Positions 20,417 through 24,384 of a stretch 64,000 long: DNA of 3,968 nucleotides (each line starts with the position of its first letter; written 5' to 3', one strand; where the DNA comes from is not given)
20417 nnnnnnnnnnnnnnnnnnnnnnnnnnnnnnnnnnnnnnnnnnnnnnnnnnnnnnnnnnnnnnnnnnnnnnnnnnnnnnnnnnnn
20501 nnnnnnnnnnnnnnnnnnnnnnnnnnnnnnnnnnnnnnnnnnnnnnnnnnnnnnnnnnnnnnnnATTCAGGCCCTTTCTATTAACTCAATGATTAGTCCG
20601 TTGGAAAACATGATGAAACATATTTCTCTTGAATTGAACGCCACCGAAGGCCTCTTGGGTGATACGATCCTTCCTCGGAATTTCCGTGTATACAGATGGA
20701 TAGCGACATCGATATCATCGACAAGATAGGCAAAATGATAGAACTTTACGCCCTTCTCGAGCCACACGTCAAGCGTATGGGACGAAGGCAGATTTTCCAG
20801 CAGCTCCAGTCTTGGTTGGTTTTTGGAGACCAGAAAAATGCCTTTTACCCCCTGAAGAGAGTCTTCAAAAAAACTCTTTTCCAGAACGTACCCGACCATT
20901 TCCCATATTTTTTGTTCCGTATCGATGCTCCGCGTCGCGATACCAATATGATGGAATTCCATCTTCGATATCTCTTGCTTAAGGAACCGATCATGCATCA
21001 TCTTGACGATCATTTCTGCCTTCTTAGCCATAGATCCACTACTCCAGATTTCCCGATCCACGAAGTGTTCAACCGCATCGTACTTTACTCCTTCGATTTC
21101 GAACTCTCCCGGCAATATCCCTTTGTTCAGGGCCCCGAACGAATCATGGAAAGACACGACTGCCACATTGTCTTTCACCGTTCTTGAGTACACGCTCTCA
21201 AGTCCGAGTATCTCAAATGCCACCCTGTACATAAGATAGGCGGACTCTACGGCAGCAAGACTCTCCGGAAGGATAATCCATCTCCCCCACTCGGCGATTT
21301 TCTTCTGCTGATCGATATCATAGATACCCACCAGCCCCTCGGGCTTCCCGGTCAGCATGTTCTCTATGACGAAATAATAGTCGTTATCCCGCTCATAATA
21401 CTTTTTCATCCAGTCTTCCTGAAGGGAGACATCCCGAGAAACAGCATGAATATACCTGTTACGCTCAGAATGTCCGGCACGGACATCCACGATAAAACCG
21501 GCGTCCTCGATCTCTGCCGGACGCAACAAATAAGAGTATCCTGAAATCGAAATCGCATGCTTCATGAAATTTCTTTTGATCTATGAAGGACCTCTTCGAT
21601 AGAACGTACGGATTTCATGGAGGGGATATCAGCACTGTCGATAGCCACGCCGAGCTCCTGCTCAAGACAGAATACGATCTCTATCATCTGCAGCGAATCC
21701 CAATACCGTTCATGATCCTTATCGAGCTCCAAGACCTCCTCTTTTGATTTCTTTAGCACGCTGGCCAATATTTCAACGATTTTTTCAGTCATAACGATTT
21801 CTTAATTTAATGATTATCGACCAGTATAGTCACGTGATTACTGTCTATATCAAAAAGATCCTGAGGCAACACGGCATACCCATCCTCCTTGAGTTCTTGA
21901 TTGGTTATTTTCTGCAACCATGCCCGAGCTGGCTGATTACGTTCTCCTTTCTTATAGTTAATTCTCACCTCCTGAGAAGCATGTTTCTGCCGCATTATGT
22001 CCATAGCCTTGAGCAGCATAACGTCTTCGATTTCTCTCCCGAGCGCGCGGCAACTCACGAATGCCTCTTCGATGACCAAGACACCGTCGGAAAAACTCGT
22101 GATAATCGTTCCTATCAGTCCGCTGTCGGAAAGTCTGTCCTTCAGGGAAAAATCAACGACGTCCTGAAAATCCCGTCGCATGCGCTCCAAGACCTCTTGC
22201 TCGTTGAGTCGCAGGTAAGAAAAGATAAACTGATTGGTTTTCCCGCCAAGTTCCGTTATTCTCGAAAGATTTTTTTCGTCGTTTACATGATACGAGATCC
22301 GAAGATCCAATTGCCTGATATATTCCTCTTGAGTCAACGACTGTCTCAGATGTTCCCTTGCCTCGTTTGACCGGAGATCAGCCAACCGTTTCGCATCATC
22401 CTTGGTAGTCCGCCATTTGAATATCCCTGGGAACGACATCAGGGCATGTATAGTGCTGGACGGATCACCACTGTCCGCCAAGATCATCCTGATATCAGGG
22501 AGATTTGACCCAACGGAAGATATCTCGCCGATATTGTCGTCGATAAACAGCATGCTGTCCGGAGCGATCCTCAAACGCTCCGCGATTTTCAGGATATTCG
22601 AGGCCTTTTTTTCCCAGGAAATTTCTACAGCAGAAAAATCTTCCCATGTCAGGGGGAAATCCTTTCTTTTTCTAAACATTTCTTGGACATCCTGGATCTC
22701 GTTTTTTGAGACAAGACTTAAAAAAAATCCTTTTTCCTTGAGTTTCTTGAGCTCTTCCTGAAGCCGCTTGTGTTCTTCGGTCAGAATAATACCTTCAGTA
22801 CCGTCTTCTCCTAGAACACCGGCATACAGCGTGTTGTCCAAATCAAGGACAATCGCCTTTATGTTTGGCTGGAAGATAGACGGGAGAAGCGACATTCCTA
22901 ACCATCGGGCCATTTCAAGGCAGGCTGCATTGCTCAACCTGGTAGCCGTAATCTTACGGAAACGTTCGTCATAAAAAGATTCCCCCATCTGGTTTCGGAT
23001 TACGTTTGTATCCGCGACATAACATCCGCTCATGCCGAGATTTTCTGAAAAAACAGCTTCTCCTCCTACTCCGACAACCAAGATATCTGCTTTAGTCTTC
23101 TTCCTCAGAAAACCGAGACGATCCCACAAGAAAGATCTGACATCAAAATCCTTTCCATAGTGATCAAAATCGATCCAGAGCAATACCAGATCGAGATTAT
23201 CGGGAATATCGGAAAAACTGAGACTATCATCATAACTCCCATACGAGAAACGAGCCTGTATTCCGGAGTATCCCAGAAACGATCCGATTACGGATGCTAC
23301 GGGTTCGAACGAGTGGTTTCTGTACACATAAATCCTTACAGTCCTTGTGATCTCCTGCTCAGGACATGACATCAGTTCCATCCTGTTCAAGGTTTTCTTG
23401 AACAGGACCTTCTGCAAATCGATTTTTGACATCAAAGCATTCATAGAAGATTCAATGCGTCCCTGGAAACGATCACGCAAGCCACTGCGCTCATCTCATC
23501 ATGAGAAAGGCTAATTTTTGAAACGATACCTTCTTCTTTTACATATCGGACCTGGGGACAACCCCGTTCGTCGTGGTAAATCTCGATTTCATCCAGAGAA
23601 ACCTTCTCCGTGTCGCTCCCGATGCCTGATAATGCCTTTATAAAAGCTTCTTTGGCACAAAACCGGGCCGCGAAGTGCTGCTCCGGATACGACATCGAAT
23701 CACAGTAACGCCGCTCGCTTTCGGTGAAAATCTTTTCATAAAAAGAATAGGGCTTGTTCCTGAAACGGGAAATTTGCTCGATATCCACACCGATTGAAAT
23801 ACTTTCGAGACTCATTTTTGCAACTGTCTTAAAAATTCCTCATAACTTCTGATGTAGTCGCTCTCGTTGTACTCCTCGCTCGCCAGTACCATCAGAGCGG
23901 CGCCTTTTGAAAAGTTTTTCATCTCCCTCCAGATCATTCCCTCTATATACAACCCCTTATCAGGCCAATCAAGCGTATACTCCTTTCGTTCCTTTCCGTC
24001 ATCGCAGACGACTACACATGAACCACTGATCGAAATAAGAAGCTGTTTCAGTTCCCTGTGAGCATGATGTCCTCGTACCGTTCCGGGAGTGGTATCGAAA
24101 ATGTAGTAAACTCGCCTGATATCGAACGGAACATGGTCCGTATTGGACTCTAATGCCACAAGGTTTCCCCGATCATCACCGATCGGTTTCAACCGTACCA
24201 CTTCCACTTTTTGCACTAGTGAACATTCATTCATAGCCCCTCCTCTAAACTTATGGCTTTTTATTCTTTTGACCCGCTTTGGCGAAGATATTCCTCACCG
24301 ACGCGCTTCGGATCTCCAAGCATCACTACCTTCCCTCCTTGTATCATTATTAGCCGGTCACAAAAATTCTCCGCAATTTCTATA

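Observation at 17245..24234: Amino-sugar tailoring module in the glycan locus, possibly making an N-glyceroyl or N-acyl 3-amino-3,6-dideoxyhexose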

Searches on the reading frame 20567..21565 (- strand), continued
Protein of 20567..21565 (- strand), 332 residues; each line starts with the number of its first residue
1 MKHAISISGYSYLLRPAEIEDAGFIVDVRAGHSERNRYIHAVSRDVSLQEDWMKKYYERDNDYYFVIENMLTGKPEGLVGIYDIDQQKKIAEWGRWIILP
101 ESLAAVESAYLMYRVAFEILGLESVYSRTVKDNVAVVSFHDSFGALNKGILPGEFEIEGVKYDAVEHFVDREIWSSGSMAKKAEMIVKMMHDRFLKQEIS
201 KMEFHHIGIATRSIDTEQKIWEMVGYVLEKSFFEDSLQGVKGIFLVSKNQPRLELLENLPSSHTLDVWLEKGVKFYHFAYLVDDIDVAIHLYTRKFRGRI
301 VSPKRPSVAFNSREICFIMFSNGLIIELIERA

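Call 63: search_dna_similar(query=window:20567-21565:-, collection=plasmids, mode=protein, max_evalue=1e-10, max_rows=20)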
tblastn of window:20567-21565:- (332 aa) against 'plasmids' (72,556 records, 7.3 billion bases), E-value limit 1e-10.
Records with a match: 5; places in all: 5; records where one place covers at least 80% of the query: 0.
Best place of each record, by identity: <60% 5.
By first word of the organism name: Tritonibacter 3; Niveispirillum 1; Tateyamaria 1.
By predicted mobility (MOB-suite, as given by PLSDB): non-mobilizable 5.
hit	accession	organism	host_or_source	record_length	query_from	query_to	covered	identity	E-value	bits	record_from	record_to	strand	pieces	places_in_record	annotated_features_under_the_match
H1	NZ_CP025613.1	Niveispirillum cyanobacteriorum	sing cell,cyanobacterial aggregates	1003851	1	171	52%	32.4%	5e-15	83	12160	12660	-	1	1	none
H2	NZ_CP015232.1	Tritonibacter mobilis F1926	cell culture,seawater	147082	7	149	43%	38.5%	2e-18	93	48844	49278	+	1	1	GNAT family N-acetyltransferase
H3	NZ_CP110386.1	Tritonibacter mobilis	-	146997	7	149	43%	38.5%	1e-17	91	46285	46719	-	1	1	GNAT family N-acetyltransferase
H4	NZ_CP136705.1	Tritonibacter scottomollicae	Macrocystis pyrifera gametophyte,Whole ...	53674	9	149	42%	39.0%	3e-17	90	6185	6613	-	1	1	GNAT family N-acetyltransferase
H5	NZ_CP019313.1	Tateyamaria omphalii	Single cell,seawater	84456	7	149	43%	36.5%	4e-14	81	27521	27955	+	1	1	GNAT family N-acetyltransferase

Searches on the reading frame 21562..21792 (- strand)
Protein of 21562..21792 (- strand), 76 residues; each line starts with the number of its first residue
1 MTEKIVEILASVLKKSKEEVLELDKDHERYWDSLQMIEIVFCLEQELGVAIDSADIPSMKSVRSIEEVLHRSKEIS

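Call 4: search_protein_families(library=pfam, proteins=[window:21562-21792:-], max_evalue=0.01)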
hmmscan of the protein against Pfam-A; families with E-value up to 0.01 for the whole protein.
window:21562-21792:- (76 aa): 1 family
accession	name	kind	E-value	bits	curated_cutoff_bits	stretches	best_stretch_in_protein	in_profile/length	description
PF00550.31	PP-binding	-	4.6e-07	30.4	20.8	1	3-67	1-65/67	Phosphopantetheine attachment site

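Call 5: search_protein_families(library=ncbifam, proteins=[window:21562-21792:-], max_evalue=0.01)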
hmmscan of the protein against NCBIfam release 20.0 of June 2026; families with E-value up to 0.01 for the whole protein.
window:21562-21792:- (76 aa): 7 families
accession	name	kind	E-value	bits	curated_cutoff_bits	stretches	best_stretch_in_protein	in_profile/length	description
NF006031.0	PRK08172.1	equivalog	2.2e-07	31.4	76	1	28-74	33-79/82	acyl carrier protein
NF002148.0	PRK00982.1-2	subfamily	1.9e-05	24.4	71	1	2-70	6-75/79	acyl carrier protein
TIGR00517.1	acyl_carrier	equivalog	0.00074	19.4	70.45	1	2-64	5-68/77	acyl carrier protein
NF002150.0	PRK00982.1-4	subfamily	0.00081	19.6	66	1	3-64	8-70/80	acyl carrier protein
NF002147.0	PRK00982.1-1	equivalog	0.0012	18.6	84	1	30-67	38-75/83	acyl carrier protein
NF009104.0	PRK12449.1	equivalog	0.0021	17.9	70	1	4-71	9-77/80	acyl carrier protein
NF040636.1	AcpM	exception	0.0026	17.8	146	1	30-66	36-72/93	meromycolate extension acyl carrier protein AcpM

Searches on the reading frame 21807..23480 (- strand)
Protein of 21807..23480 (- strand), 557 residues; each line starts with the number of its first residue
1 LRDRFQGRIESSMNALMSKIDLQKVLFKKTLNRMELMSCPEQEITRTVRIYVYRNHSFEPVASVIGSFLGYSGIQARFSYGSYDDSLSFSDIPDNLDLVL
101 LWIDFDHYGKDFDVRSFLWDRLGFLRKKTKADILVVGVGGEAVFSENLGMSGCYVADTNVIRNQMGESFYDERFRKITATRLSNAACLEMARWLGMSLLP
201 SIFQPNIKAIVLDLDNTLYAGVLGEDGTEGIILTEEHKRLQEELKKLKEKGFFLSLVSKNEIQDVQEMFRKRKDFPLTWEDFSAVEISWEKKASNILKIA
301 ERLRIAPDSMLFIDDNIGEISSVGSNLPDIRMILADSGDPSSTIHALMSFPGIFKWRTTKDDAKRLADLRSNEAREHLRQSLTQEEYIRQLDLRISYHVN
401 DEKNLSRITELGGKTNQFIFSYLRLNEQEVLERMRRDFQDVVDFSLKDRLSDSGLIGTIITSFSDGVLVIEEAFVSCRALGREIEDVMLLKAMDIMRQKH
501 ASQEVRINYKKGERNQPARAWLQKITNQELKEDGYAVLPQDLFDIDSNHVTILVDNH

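Call 4: search_protein_families(library=pfam, proteins=[window:21807-23480:-], max_evalue=0.01)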
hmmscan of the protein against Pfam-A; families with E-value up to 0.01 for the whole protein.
window:21807-23480:- (557 aa): 1 family
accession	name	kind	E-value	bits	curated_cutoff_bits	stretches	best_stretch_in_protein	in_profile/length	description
PF00702.32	Hydrolase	-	0.0003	21.7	26.4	0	240-320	103-184/191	haloacid dehalogenase-like hydrolase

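Call 5: search_protein_families(library=ncbifam, proteins=[window:21807-23480:-], max_evalue=0.01)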
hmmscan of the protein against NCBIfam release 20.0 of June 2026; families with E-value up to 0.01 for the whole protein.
window:21807-23480:- (557 aa): 3 families
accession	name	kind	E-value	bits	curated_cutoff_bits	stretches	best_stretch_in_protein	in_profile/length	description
TIGR01686.1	FkbH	subfamily_domain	3.7e-90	302.3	146.65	1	207-527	3-319/323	FkbH domain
TIGR01681.1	HAD-SF-IIIC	subfamily_domain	1.5e-22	80.8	35.75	1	208-323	1-128/132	HAD-IIIC family phosphatase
TIGR01662.1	HAD-SF-IIIA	subfamily_domain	0.0012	18.9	44.6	1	208-316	1-120/141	HAD-IIIA family hydrolase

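Call 28: search_solved_structures(query=window:21807-23480:-, max_evalue=0.01, show_alignments=2)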
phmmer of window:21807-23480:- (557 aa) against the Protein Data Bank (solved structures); distinct sequences matched with E-value up to 0.01: 1.
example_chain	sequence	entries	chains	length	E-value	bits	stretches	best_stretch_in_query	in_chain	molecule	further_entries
3slr_A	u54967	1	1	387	3.7e-19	72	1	200-345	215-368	uncharacterized protein BF1531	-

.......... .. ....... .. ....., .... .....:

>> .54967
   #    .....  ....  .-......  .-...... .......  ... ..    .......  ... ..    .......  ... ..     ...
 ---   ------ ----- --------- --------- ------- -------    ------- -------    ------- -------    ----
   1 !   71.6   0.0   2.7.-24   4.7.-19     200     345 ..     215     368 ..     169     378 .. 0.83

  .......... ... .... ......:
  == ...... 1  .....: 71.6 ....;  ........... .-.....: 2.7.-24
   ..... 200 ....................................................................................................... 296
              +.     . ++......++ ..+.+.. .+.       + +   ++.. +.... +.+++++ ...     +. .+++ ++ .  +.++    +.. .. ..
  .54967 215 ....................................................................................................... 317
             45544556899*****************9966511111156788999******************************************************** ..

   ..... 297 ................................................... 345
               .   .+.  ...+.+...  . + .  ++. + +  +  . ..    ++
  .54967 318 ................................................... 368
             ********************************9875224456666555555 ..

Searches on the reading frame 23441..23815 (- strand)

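Call 4: search_protein_families(library=pfam, proteins=[window:23441-23815:-], max_evalue=0.01)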
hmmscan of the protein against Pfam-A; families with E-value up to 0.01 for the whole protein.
window:23441-23815:- (124 aa): 1 family
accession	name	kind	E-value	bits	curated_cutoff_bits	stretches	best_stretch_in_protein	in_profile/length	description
PF01648.25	ACPS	-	1.7e-19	70.3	25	1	7-100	1-97/111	4'-phosphopantetheinyl transferase superfamily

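Call 5: search_protein_families(library=ncbifam, proteins=[window:23441-23815:-], max_evalue=0.01)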
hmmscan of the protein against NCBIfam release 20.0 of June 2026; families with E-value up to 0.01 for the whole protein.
window:23441-23815:- (124 aa): 12 families
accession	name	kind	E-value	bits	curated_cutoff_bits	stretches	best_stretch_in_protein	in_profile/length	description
TIGR00556.1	pantethn_trn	domain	1.8e-22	79.8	45.35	1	6-117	3-126/128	phosphopantetheine--protein transferase domain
NF011250.0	PRK14656.1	equivalog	2.2e-20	73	175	1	7-118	4-125/126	holo-[acyl-carrier-protein] synthase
NF000831.0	PRK00070.3-1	equivalog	1.2e-16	60.8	124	1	5-117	3-128/130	holo-ACP synthase AcpS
NF011253.0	PRK14659.1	equivalog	7.3e-16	58.9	156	1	7-118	4-121/123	holo-[acyl-carrier-protein] synthase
NF000832.0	PRK00070.3-2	equivalog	3.6e-15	56.3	107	1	6-116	3-114/116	holo-ACP synthase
TIGR00516.1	acpS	equivalog_domain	2.5e-14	53.6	59.8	1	7-118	4-122/125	holo-ACP synthase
NF011257.0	PRK14663.1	equivalog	5.2e-14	52.3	186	1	8-118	3-119/123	holo-[acyl-carrier-protein] synthase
NF011254.0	PRK14660.1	equivalog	3.2e-13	49.8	195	1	9-116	6-123/125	holo-[acyl-carrier-protein] synthase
NF011251.0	PRK14657.1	equivalog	3.9e-11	43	165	1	7-116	4-121/123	holo-[acyl-carrier-protein] synthase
NF011256.0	PRK14662.1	equivalog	5e-11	43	150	1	7-118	4-119/123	4'-phosphopantetheinyl transferase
NF011255.0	PRK14661.1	equivalog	7e-10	39.1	209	1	6-118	3-109/169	holo-[acyl-carrier-protein] synthase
NF000835.0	PRK00070.4-1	equivalog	4.9e-05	23.6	128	1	6-115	3-110/115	holo-ACP synthase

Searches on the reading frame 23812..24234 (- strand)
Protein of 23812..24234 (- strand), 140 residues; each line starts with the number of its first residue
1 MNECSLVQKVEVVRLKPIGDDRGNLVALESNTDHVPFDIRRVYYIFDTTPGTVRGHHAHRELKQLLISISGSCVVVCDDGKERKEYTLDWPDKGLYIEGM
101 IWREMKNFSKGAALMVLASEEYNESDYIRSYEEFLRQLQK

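Call 4: search_protein_families(library=pfam, proteins=[window:23812-24234:-], max_evalue=0.01)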
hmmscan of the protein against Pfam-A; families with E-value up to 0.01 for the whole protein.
window:23812-24234:- (140 aa): 1 family
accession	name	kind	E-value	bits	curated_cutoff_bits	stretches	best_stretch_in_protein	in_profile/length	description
PF05523.17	FdtA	-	2.1e-51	173.6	23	1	9-137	2-129/131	WxcM-like, C-terminal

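Call 5: search_protein_families(library=ncbifam, proteins=[window:23812-24234:-], max_evalue=0.01)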
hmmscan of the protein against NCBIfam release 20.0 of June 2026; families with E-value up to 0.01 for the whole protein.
window:23812-24234:- (140 aa): 0 families

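Call 25: search_solved_structures(query=window:23812-24234:-, max_evalue=0.001, show_alignments=3)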
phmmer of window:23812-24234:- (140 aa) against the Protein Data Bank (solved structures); distinct sequences matched with E-value up to 0.001: 12.
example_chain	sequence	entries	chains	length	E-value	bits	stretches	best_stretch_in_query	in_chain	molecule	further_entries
5tpu_A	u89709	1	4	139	2.1e-43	150.5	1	6-138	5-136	Putative uncharacterized protein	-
7n67_A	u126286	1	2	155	2.2e-40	140.8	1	15-138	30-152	FdtA domain-containing protein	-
2pa7_A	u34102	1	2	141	3e-38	133.8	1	11-138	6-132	DTDP-6-deoxy-3,4-keto-hexulose isomerase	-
2pak_A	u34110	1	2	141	2.9e-37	130.6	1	11-138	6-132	DTDP-6-deoxy-3,4-keto-hexulose isomerase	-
2pae_A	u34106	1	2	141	2.9e-37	130.6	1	11-138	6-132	DTDP-6-deoxy-3,4-keto-hexulose isomerase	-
2pam_A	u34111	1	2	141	2.8e-36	127.4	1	11-138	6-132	DTDP-6-deoxy-3,4-keto-hexulose isomerase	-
4zu7_A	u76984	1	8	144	3.3e-30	107.8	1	9-138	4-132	QdtA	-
4zu4_A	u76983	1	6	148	5.8e-30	107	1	5-137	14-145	WxcM-like protein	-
4o9e_A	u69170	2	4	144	6.4e-30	106.8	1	9-138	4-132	QdtA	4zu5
4mzu_A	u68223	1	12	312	4e-29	104.3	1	5-137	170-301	WxcM-like protein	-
4o9g_A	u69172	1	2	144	6.3e-29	103.6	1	9-138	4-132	QdtA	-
5tpv_A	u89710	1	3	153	3.6e-26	94.7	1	14-135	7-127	WlaRA, TDP-fucose-3,4-ketoisomerase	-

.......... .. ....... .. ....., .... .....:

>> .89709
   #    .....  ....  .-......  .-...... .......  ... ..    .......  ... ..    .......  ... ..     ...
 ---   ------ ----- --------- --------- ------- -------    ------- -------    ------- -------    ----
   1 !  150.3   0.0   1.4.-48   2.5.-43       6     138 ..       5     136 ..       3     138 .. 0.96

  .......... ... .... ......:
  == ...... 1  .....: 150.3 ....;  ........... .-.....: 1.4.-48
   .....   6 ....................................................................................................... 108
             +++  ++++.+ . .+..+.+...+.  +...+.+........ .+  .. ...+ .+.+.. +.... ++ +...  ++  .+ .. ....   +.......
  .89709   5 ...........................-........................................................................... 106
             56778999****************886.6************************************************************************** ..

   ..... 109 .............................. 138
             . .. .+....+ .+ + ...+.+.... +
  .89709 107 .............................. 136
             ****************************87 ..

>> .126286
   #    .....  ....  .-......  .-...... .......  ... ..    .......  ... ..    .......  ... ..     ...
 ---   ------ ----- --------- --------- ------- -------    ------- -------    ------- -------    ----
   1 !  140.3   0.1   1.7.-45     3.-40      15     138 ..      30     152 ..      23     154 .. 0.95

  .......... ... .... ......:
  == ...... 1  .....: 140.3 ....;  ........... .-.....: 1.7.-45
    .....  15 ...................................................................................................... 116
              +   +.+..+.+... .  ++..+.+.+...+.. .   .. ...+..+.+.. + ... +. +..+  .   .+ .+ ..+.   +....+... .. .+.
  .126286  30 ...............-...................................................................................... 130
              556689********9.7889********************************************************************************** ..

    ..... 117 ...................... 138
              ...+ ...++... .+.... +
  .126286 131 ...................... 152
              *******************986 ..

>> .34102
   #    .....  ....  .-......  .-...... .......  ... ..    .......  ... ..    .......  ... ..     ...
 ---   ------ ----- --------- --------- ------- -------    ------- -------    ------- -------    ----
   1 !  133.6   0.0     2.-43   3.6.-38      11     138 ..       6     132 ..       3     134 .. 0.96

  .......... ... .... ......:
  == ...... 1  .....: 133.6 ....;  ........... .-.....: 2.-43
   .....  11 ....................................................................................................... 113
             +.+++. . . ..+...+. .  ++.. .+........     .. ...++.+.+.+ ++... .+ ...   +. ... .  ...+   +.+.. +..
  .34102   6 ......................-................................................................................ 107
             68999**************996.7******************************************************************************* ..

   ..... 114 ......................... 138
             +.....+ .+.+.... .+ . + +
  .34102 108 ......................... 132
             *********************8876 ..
